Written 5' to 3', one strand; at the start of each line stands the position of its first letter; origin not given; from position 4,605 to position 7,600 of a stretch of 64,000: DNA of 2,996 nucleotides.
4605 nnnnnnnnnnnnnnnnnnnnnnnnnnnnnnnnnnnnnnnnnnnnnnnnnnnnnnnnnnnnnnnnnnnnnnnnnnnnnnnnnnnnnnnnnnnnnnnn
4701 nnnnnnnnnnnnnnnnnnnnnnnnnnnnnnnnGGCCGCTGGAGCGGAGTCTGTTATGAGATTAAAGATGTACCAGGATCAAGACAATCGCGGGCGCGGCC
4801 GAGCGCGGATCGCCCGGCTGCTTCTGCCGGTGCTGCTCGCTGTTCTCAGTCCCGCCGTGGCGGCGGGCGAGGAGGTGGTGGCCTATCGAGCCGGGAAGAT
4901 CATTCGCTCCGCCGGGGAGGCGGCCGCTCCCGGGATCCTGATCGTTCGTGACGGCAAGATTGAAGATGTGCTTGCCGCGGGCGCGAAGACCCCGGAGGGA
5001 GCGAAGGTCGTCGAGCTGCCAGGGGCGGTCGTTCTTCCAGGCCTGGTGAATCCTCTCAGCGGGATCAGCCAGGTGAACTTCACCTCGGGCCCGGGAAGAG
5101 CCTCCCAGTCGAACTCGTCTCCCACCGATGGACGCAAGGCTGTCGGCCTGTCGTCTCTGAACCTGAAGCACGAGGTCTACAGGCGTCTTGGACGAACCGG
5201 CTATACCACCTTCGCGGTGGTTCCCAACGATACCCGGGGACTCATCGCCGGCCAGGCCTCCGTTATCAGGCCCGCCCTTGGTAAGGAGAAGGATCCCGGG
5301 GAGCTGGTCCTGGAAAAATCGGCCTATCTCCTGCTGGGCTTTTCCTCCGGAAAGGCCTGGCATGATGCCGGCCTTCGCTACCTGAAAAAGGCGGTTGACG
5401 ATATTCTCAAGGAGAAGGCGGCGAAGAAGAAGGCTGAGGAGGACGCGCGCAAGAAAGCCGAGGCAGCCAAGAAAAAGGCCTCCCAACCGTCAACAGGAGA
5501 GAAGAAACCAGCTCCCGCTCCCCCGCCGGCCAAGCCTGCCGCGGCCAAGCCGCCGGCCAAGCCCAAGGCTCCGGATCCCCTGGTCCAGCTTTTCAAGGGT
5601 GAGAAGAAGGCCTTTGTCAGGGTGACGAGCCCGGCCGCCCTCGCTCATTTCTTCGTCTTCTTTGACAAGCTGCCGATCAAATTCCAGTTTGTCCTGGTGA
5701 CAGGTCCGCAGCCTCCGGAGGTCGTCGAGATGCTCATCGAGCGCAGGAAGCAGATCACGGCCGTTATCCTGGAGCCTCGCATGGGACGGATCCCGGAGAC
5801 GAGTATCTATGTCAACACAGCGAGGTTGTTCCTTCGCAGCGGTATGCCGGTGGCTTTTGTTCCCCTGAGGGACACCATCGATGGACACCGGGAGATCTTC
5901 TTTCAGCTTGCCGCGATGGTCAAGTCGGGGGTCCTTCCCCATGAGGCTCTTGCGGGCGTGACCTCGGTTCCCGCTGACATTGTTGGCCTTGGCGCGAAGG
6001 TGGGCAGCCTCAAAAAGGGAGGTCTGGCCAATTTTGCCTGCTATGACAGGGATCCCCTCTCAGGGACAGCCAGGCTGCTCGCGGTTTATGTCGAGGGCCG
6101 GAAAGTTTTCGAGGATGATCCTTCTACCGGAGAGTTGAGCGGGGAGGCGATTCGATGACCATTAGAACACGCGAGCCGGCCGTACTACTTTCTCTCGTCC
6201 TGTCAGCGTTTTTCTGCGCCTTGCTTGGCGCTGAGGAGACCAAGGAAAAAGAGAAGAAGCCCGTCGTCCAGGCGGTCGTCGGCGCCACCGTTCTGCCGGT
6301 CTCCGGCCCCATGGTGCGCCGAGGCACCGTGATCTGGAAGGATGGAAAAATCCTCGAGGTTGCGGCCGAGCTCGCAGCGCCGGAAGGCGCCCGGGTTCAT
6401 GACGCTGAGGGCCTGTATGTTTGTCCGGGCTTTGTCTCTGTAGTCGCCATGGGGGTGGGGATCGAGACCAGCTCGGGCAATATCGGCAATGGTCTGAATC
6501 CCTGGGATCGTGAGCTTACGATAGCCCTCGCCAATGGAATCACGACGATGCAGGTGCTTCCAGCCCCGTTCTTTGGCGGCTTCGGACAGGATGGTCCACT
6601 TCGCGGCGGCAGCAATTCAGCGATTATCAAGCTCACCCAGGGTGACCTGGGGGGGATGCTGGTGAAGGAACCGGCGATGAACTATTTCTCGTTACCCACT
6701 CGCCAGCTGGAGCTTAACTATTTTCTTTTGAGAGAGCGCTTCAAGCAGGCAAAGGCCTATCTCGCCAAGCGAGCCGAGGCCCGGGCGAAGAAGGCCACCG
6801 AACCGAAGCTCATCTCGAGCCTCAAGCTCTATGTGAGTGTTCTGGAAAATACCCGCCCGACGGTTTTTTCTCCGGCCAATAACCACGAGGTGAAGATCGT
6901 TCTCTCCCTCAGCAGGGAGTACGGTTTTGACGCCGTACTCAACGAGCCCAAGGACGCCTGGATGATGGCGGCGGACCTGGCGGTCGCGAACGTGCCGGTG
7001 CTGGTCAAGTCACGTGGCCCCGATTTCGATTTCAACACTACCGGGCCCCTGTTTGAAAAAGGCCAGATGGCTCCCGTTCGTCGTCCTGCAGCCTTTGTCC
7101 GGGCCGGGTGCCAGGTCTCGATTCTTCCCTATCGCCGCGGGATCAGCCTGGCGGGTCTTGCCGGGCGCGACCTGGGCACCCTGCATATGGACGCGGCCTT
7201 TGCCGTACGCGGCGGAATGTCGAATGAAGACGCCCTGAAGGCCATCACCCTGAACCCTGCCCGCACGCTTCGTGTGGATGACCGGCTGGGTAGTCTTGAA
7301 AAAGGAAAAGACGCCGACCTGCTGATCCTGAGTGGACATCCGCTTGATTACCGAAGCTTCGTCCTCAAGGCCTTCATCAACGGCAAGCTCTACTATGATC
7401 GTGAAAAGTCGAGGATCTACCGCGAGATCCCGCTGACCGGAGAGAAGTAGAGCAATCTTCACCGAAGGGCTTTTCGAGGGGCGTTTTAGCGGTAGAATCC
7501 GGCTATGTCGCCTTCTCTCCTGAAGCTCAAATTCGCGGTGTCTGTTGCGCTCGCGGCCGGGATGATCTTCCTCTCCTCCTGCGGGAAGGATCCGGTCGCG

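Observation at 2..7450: Tandem array of five secreted amidohydrolase paralogs, only one retaining the HxH metal site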

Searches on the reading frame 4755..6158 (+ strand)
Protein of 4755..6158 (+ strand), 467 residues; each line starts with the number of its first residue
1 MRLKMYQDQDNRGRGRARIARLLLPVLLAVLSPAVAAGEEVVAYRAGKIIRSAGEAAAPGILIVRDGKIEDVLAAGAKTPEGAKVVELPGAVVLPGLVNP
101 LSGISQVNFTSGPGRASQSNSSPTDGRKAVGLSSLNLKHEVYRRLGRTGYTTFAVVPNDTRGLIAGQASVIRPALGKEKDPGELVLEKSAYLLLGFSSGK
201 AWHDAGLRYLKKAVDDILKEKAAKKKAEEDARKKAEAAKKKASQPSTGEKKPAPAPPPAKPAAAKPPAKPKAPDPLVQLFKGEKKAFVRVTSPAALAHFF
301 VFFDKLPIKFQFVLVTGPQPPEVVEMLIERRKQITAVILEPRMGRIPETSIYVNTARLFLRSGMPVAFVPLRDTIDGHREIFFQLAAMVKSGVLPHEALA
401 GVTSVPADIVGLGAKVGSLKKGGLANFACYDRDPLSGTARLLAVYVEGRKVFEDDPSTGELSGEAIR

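Call 3: search_protein_families(library=pfam, proteins=[window:4755-6158:+], max_evalue=0.01)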
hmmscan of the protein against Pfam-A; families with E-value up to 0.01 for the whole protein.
window:4755-6158:+ (467 aa): 2 families
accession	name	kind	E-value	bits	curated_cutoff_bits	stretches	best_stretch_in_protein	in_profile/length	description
PF07969.17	Amidohydro_3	-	1e-05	25.7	29.7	1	396-452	410-472/472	Amidohydrolase family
PF01979.26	Amidohydro_1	-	0.00047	19.9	25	1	387-434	266-322/345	Amidohydrolase family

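Call 4: search_protein_families(library=ncbifam, proteins=[window:4755-6158:+], max_evalue=0.01)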
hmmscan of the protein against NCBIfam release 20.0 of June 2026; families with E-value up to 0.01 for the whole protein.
window:4755-6158:+ (467 aa): 15 families
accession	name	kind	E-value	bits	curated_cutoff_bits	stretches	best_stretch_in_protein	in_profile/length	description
NF051886.1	XaaProDiPepCaul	equivalog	9.6e-11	41.3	500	2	379-441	322-384/398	Xaa-Pro dipeptidase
TIGR01224.1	hutI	equivalog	3.8e-06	26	298.15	0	387-431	308-352/377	imidazolonepropionase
TIGR02318.1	phosphono_phnM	equivalog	5.5e-06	25.5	390.55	1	383-452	311-376/376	phosphonate metabolism protein PhnM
NF006055.0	PRK08203.1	equivalog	2.5e-05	23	532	1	56-100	23-67/455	8-oxoguanine deaminase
NF006836.0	PRK09357.1-1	equivalog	9e-05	21.4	538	0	61-99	18-56/432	dihydroorotase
NF006558.0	PRK09059.1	equivalog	0.00011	20.9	645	1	45-101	8-66/430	dihydroorotase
NF011990.0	PRK15446.2-6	subfamily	0.00018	20.4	233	1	396-455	329-386/390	alpha-D-ribose 1-methylphosphonate 5-triphosphate diphosphatase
NF005791.0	PRK07627.1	equivalog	0.00023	20.3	442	0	395-433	347-383/425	dihydroorotase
NF011989.0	PRK15446.2-5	equivalog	0.00066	18.5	565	0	61-99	22-58/385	alpha-D-ribose 1-methylphosphonate 5-triphosphate diphosphatase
NF006689.0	PRK09237.1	equivalog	0.0014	17.3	371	0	46-98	9-60/383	amidohydrolase/deacetylase family metallohydrolase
NF011984.0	PRK15446.1-5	equivalog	0.0021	17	260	0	57-99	17-56/379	alpha-D-ribose 1-methylphosphonate 5-triphosphate diphosphatase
NF006549.0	PRK09045.1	equivalog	0.0022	16.7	540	0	62-99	32-71/444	TRZ/ATZ family hydrolase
NF011987.0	PRK15446.2-3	subfamily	0.0033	16.3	253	0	396-453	330-385/395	alpha-D-ribose 1-methylphosphonate 5-triphosphate diphosphatase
TIGR00221.1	nagA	equivalog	0.0071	15.3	225.65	0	61-104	23-66/380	N-acetylglucosamine-6-phosphate deacetylase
TIGR03178.1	allantoinase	equivalog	0.0082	15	357.85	0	45-100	5-56/441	allantoinase AllB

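Call 33: find_homologous_proteins(query=window:4755-6158:+, max_evalue=0.00001)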
Query window:4755-6158:+ (467 aa): 82 proteins with E <= 0.00001 among 8000 candidates.
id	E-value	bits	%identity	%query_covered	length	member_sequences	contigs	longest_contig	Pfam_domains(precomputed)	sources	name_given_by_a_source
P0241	6.2e-297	1003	99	100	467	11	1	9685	PF07969.18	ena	-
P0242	3.7e-286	967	96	100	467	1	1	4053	PF07969.18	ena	-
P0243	1.4e-285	965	96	100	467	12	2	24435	PF07969.18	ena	-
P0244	1.8e-285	965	96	100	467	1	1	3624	PF07969.18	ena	-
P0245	2.4e-285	964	96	100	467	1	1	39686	PF07969.18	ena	-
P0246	3.4e-285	964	96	100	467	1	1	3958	PF07969.18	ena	-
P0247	6.1e-285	963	96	100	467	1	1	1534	-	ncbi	-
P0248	8.7e-285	963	96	100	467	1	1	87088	PF07969.18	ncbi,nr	ncbi:MAG: hypothetical protein OSB83_01095 [Planctomycetota bacterium]|nr:hypothetical protein [Plan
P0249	1.2e-284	962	96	100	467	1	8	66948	PF07969.18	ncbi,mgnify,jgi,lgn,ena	mgnify:CR=1 FL=1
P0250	1.4e-284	962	96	100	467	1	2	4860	PF07969.18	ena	-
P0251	1.4e-284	962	95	100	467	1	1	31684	-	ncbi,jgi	-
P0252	1.8e-284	961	95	100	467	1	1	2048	-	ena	-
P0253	3.6e-284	960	96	100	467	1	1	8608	PF07969.18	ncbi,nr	ncbi:MAG: hypothetical protein VYB15_04095 [Planctomycetota bacterium]|nr:hypothetical protein [Plan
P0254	4.9e-284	960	96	100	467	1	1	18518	PF07969.18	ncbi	-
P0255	8.6e-284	959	95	100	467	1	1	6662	-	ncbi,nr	ncbi:MAG: hypothetical protein VX958_02660 [Planctomycetota bacterium]|nr:hypothetical protein [Plan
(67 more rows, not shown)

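Call 48: predict_structure(alignment_id=A2)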
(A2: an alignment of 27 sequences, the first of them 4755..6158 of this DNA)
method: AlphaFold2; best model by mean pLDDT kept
length: 467 residues; sequences in the alignment: 27
mean_pLDDT: 83.9   pTM: 0.81
mean pLDDT of the five models: 83.9, 83.5, 82.3, 79.8, 73.5
residues with pLDDT >= 90: 276; 70-90: 115; 50-70: 17; < 50: 59
segments of 3 or more residues with pLDDT < 50: 1-38, 243-254, 260-266
pLDDT, mean of each block of 10 residues (from residue 1): 38 41 42 47 95 87 96 91 90 97 81 80 89 87 94 83 91 93 94 92 91 88 82 69 45 49 49 86 94 92 93 94 95 96 84 92 96 90 93 95 98 96 97 91 96 93 93
secondary structure, 60 per line:
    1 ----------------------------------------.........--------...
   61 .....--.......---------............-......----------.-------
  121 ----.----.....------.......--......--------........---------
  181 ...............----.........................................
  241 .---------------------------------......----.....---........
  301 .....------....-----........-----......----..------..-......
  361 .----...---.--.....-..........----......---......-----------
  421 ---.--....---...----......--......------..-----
elements in order: E41-49 E58-65 E68-74 E84-95 E97-102 H131-134 H141-147 E150-155 E164-171 H181-184 E185-195 H200-241 H275-280 E285-289 H293-305 E312-315 H321-328 E334-339 H355-361 E366-368 H375-379 H381-390 H395-400 H404-409 E427-430 E441-446 E449-454

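Call 51: fold_search(model_id=the predicted structure, library=pdb)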
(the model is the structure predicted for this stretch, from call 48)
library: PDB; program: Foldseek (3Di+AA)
matches with E <= 10: 1010; with E <= 0.001: 347
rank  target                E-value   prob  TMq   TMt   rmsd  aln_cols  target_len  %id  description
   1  3ooq_F                3.8e-22  1.00  0.61  0.73   8.1       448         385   16  CRYSTAL STRUCTURE OF amidohydrolase from Thermotoga maritima MSB8 (released 2010-09-15)
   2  3ooq_A                6.5e-22  1.00  0.59  0.71   8.6       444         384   17  CRYSTAL STRUCTURE OF amidohydrolase from Thermotoga maritima MSB8 (released 2010-09-15)
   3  3ooq_B                7.7e-22  1.00  0.59  0.71   8.6       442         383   17  CRYSTAL STRUCTURE OF amidohydrolase from Thermotoga maritima MSB8 (released 2010-09-15)
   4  3mtw                  1.6e-12  1.00  0.42  0.47   8.7       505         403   14  Crystal structure of L-Lysine, L-Arginine carboxypeptidase Cc2672 from Caulobacter Crescentus CB15 complexed with N-meth (released 2010-07-28)
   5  3feq_J                2.6e-11  1.00  0.47  0.53  11.9       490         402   13  Crystal structure of uncharacterized protein eah89906 (released 2008-12-16)
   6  3n2c_A                2.7e-11  1.00  0.47  0.53  11.5       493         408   12  Crystal structure of prolidase eah89906 complexed with n-methylphosphonate-l-proline (released 2010-06-02)
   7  9kov_D                2.9e-11  1.00  0.40  0.48  10.4       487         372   14  Crystal structure of an amidohydrolase mutant from Thermonema (released 2025-11-26)
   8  3feq_N                3.9e-11  1.00  0.47  0.53  11.5       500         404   12  Crystal structure of uncharacterized protein eah89906 (released 2008-12-16)
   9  3feq_L                3.9e-11  1.00  0.45  0.51  14.4       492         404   13  Crystal structure of uncharacterized protein eah89906 (released 2008-12-16)
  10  3feq_K                5.5e-11  1.00  0.46  0.52  11.6       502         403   13  Crystal structure of uncharacterized protein eah89906 (released 2008-12-16)
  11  3feq_A                6.6e-11  1.00  0.47  0.53  12.0       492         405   13  Crystal structure of uncharacterized protein eah89906 (released 2008-12-16)
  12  4ub9_A                1.3e-10  1.00  0.41  0.41  10.9       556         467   14  Structural and catalytic characterization of molinate hydrolase (released 2015-06-24)
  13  9kov_C                1.5e-10  1.00  0.40  0.48  10.2       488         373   13  Crystal structure of an amidohydrolase mutant from Thermonema (released 2025-11-26)
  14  4wgx_A                1.6e-10  1.00  0.44  0.44  10.7       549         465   14  Crystal Structure of Molinate Hydrolase (released 2015-02-11)
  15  1xrt_B                2.0e-10  1.00  0.47  0.58   8.9       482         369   11  The Crystal Structure of a Novel, Latent Dihydroorotase from Aquifex Aeolicus at 1.7 A Resolution (released 2005-07-05)
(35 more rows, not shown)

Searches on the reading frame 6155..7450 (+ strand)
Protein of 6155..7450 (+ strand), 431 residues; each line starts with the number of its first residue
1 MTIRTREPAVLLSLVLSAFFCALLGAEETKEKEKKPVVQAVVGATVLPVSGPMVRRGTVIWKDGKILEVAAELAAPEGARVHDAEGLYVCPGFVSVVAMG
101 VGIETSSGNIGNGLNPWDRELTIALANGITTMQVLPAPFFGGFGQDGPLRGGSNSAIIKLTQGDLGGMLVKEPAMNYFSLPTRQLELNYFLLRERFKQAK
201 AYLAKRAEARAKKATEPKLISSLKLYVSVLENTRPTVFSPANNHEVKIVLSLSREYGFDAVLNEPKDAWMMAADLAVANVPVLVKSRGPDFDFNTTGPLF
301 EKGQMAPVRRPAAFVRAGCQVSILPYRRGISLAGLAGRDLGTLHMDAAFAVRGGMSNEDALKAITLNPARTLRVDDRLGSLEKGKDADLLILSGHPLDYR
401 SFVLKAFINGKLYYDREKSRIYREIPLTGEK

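Call 3: search_protein_families(library=pfam, proteins=[window:6155-7450:+], max_evalue=0.01)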
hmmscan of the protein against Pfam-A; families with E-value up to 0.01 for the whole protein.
window:6155-7450:+ (431 aa): 2 families
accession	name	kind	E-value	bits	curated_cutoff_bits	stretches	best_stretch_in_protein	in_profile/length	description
PF01979.26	Amidohydro_1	-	1.7e-11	44.5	25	1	345-399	262-323/345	Amidohydrolase family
PF07969.17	Amidohydro_3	-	3.6e-10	40.4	29.7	1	352-398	404-450/472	Amidohydrolase family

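Call 4: search_protein_families(library=ncbifam, proteins=[window:6155-7450:+], max_evalue=0.01)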
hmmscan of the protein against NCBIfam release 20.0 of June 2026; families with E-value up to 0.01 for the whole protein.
window:6155-7450:+ (431 aa): 39 families (the best 25 are shown)
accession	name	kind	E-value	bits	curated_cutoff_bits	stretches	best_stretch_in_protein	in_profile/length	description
NF006056.0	PRK08204.1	subfamily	2e-11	43.3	391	1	352-395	339-382/449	hypothetical protein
NF011990.0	PRK15446.2-6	subfamily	7.3e-11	41.4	233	1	347-418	316-387/390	alpha-D-ribose 1-methylphosphonate 5-triphosphate diphosphatase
TIGR00221.1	nagA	equivalog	2.2e-10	40.1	225.65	1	354-393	328-367/380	N-acetylglucosamine-6-phosphate deacetylase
TIGR01224.1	hutI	equivalog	4.9e-10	38.8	298.15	1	350-395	308-354/377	imidazolonepropionase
NF006689.0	PRK09237.1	equivalog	1.1e-09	37.4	371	2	354-393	298-336/383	amidohydrolase/deacetylase family metallohydrolase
NF011987.0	PRK15446.2-3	subfamily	2.7e-09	36.3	253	1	350-418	322-388/395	alpha-D-ribose 1-methylphosphonate 5-triphosphate diphosphatase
TIGR02318.1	phosphono_phnM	equivalog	5.1e-09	35.5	390.55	1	347-413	309-375/376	phosphonate metabolism protein PhnM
NF051886.1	XaaProDiPepCaul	equivalog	5.2e-09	35.6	500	1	349-398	330-379/398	Xaa-Pro dipeptidase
NF058538.1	ergo_util_ErtD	equivalog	5.8e-08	32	600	1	353-401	348-396/446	hydantoin-5-propionate amidohydrolase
NF011984.0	PRK15446.1-5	equivalog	3.4e-07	29.4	260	1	352-393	320-360/379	alpha-D-ribose 1-methylphosphonate 5-triphosphate diphosphatase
NF005791.0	PRK07627.1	equivalog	4e-07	29.3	442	1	53-136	17-94/425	dihydroorotase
NF008371.0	PRK11170.1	equivalog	1e-06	27.9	483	1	354-412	325-378/382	N-acetylglucosamine-6-phosphate deacetylase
TIGR00857.1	pyrC_multi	subfamily_domain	2.1e-06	27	279.05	0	349-392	325-367/412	dihydroorotase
NF011989.0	PRK15446.2-5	equivalog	2.5e-06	26.5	565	1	350-414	317-378/385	alpha-D-ribose 1-methylphosphonate 5-triphosphate diphosphatase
TIGR03178.1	allantoinase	equivalog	2.9e-06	26.4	357.85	0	54-95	15-55/441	allantoinase AllB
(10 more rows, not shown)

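Call 69: search_protein_representatives(protein=window:6155-7450:+)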
Query: 431 residues. Proteins with E-value up to 0.001 (for the whole library): 9682; up to 1e-10: 2712; up to 1e-30: 257. The best 150 are listed.
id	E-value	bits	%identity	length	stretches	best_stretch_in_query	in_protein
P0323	3.3e-113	395.0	48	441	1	28-427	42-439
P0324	2.1e-112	392.4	50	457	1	28-427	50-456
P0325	3.1e-86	306.2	34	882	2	27-422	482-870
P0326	1.1e-80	287.9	39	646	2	28-423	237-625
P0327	7.2e-67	242.4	93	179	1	268-392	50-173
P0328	1.3e-66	241.6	40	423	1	40-423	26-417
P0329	9.9e-64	232.1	39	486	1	26-425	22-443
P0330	1.6e-63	231.4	31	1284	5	38-411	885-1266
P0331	4.5e-63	229.9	37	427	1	33-423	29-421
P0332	1.2e-62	228.5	37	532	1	19-429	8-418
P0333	1.3e-62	228.4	40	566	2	144-422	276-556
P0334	5.0e-60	219.9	41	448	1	34-427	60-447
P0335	1.2e-59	218.7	37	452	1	20-423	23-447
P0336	4.9e-58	213.3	38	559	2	153-421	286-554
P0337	1.0e-57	212.3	37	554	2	156-422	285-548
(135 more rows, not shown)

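Call 72: search_solved_structures(query=window:6155-7450:+, max_evalue=0.001)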
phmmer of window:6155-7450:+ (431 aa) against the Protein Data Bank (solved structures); distinct sequences matched with E-value up to 0.001: 20.
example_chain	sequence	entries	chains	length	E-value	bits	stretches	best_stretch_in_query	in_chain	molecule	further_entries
3ooq_A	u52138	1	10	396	1.3e-28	103.2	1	43-417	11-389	amidohydrolase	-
2qs8_A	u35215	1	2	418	1e-07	34.4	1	325-402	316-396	Xaa-Pro Dipeptidase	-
9l36_A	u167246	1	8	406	7.7e-07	31.5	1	308-405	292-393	Amidohydrolase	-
8ihs_A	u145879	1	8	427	1e-06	31.1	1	308-405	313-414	Amidohydrolase family protein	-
8ihq_A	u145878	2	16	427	1.1e-06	31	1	308-405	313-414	Amidohydrolase family protein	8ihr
8j85_A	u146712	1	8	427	1.1e-06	31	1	308-405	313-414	Amidohydrolase family protein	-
2p9b_A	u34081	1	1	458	7.6e-06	28.2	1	352-399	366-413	Possible prolidase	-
4ub9_A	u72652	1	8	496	1.7e-05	27.1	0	351-397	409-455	Molinate hydrolase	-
4wgx_A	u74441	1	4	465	2.4e-05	26.6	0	351-397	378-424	Molinate hydrolase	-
1gkr_A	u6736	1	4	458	8.2e-05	24.8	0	49-139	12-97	NON-ATP DEPENDENT L-SELECTIVE HYDANTOINASE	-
4v1x_A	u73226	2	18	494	9.1e-05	24.7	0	355-397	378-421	ATRAZINE CHLOROHYDROLASE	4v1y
4bjh_A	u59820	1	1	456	0.00012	24.2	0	54-96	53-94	DIHYDROOROTASE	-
1xrf_A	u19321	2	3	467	0.00013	24.1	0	54-96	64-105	Dihydroorotase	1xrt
3d6n_A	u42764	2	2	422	0.00016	23.9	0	58-96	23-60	Dihydroorotase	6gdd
6gde_A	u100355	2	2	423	0.00016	23.9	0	58-96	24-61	Dihydroorotase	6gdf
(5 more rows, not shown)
